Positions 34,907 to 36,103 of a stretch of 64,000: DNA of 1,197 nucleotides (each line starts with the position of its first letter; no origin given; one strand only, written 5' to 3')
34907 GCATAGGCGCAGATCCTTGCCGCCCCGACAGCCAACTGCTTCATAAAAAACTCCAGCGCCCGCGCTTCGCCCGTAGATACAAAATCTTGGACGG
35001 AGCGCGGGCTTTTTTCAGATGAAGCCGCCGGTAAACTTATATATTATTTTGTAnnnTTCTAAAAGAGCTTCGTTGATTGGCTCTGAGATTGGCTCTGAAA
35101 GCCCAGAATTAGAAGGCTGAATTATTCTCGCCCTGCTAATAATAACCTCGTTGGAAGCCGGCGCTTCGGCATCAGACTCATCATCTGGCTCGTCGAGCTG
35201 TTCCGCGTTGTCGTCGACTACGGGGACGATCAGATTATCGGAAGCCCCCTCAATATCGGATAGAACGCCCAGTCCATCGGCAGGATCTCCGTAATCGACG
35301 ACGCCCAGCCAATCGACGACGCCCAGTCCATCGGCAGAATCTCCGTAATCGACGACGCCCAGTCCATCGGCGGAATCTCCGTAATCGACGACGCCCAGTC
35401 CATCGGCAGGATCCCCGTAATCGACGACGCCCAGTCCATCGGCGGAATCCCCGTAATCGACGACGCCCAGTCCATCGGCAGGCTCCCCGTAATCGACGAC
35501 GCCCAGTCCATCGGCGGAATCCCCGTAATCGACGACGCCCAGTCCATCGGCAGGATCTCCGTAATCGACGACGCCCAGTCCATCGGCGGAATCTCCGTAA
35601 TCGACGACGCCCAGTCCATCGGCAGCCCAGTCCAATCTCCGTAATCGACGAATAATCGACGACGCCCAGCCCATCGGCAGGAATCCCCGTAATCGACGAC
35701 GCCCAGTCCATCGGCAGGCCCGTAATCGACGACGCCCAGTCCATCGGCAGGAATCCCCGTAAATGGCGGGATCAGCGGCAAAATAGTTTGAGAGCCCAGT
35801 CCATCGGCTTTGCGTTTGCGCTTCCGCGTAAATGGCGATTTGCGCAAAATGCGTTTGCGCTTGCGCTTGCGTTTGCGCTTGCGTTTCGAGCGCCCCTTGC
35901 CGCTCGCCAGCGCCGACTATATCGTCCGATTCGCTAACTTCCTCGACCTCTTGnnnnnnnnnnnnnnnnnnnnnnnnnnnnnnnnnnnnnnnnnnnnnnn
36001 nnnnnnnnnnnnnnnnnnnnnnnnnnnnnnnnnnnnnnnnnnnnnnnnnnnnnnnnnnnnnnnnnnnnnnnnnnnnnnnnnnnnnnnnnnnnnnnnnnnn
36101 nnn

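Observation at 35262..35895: PBP1A carries a C-terminal tail built from about 10 tandem 39-bp repeats (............/P)n plus a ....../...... microsatellite; distal copies have drifted out of frame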

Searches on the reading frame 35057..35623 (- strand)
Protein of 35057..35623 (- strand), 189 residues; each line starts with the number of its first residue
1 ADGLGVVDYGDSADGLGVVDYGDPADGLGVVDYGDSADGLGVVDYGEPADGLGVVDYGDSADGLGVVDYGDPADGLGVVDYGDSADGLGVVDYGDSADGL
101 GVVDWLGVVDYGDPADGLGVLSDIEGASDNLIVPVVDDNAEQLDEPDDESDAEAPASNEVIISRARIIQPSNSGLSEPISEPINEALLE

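Call 34: search_protein_families(library=pfam, proteins=[window:35057-35623:-], max_evalue=10)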
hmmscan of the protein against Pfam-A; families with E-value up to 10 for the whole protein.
seq(189 aa): 1 family
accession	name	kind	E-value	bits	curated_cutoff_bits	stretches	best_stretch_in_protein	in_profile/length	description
PF16256.10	DUF4911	-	2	9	29.3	0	61-81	18-38/57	Domain of unknown function (DUF4911)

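Call 35: search_solved_structures(query=window:35057-35623:-, max_evalue=10)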
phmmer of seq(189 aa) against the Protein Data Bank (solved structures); distinct sequences matched with E-value up to 10: 1.
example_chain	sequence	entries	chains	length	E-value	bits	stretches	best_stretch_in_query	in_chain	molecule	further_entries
7znx_A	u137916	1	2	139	0.32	13.8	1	30-94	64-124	Cocaprin 1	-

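Call 63: search_protein_representatives(protein=window:35057-35623:-)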
Query: 189 residues. Proteins with E-value up to 0.001 (for the whole library): 74; up to 1e-10: 7; up to 1e-30: 1. The best 74 are listed.
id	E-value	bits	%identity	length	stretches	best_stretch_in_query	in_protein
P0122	5.6e-38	146.9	37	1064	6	2-106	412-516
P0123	1.6e-19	86.6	35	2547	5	4-102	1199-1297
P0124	9.5e-19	84.1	42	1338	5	2-109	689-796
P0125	9.3e-18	80.8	32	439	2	3-104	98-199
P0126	1.6e-13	67.0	21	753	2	4-95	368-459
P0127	6.5e-13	65.0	23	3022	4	8-116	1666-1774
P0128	9.0e-11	58.0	27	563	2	3-101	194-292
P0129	1.2e-10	57.6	25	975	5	17-101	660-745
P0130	1.4e-10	57.4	38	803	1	3-109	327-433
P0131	2.3e-10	56.7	35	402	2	3-104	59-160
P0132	3.0e-10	56.3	37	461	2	20-98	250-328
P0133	1.0e-09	54.6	47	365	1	8-104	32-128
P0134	1.1e-09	54.5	46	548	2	3-128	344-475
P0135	2.2e-09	53.5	30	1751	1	3-119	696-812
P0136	2.8e-09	53.2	27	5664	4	4-103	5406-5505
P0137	4.6e-09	52.5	47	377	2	3-127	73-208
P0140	1.3e-08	51.0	44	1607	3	3-101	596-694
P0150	3.6e-07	46.3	47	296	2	2-83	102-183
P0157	2.3e-06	43.6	47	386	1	24-102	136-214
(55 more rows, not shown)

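Call 65: search_protein_families(library=pfam, proteins=[P0130, P0133, P0134, P0137, P0140, P0150, P0157], max_evalue=0.01)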
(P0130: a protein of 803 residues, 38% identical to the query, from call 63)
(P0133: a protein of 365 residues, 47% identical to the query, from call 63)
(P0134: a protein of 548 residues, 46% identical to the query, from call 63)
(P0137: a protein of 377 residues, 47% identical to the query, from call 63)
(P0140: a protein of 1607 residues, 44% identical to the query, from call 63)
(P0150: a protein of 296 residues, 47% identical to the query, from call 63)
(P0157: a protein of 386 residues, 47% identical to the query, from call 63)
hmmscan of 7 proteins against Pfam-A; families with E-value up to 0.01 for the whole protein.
P0130 (803 aa): 0 families

P0133 (365 aa): 1 family
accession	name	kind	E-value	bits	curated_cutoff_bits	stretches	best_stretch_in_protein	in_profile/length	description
PF13860.13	FlgD_ig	-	0.00015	22.1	27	1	291-345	22-72/79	FlgD Ig-like domain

P0134 (548 aa): 7 families
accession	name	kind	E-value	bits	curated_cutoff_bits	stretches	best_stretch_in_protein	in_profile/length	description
PF04548.22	AIG1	-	3.8e-39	134.7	27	1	8-224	2-204/212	AIG1 family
PF01926.29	MMR_HSR1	-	3e-12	47.1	21.9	1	8-110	1-95/113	50S ribosome-binding GTPase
PF00350.29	Dynamin_N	-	2.7e-07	31.2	27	1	9-51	1-41/168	Dynamin family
PF02421.24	FeoB_N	-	0.00082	19.4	27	1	8-75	2-66/156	Ferrous iron transport protein B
PF08477.19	Roc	-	0.0012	19.5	27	1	8-52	1-46/119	Ras of Complex, Roc, domain of DAPkinase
PF03193.22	RsgA_GTPase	-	0.0012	19.2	30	1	8-36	108-136/174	RsgA GTPase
PF13479.12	AAA_24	-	0.0068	16.7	27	0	7-42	3-38/195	AAA domain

P0137 (377 aa): 0 families

P0140 (1607 aa): 6 families
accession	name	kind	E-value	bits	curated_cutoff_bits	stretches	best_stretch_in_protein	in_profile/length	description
PF03704.23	BTAD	-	4.3e-38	131.4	22.1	1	125-267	1-146/146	Bacterial transcriptional activator domain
PF00486.34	Trans_reg_C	-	3.2e-09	37.2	26.2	1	33-100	11-77/77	Transcriptional regulatory protein, C terminal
PF13191.12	AAA_16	-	6.9e-08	33.6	32.6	1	296-432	2-158/167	AAA ATPase domain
PF13424.12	TPR_12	-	3.1e-06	27.7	30.1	3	1398-1456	8-68/77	Tetratricopeptide repeat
PF13401.12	AAA_22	-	1.6e-05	25.7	27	1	313-425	5-100/130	AAA domain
PF00931.28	NB-ARC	-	0.0048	16.6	23.5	1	309-415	11-109/248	NB-ARC domain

P0150 (296 aa): 1 family
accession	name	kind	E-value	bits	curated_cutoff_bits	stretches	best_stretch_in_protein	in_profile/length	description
PF19678.4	DUF6180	-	0.0031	18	26.9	0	82-131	24-73/102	Family of unknown function (DUF6180)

P0157 (386 aa): 1 family
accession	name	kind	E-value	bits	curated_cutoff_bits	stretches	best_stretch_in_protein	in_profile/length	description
PF24575.1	TPR_Slam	-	0.004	18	35.2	1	325-373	44-92/104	Surface lipoprotein assembly modifier, N-terminal TPR repeats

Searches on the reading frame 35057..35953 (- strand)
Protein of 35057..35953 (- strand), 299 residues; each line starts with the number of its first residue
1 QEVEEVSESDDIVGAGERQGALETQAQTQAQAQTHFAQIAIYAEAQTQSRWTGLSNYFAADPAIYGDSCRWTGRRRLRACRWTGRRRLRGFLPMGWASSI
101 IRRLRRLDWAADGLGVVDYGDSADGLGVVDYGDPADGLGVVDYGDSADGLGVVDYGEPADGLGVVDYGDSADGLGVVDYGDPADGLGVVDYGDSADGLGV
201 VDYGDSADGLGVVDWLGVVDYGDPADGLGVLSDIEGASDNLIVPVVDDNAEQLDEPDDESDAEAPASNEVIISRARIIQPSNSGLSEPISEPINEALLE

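Call 18: find_homologous_proteins(query=window:35057-35953:-, max_evalue=10)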
Query seq(299 aa) (299 aa): 1 proteins with E <= 10 among 8000 candidates.
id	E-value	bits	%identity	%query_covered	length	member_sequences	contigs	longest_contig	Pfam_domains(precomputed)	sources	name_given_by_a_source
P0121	8.7e-3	33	70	18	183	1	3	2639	-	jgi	jgi:hypothetical protein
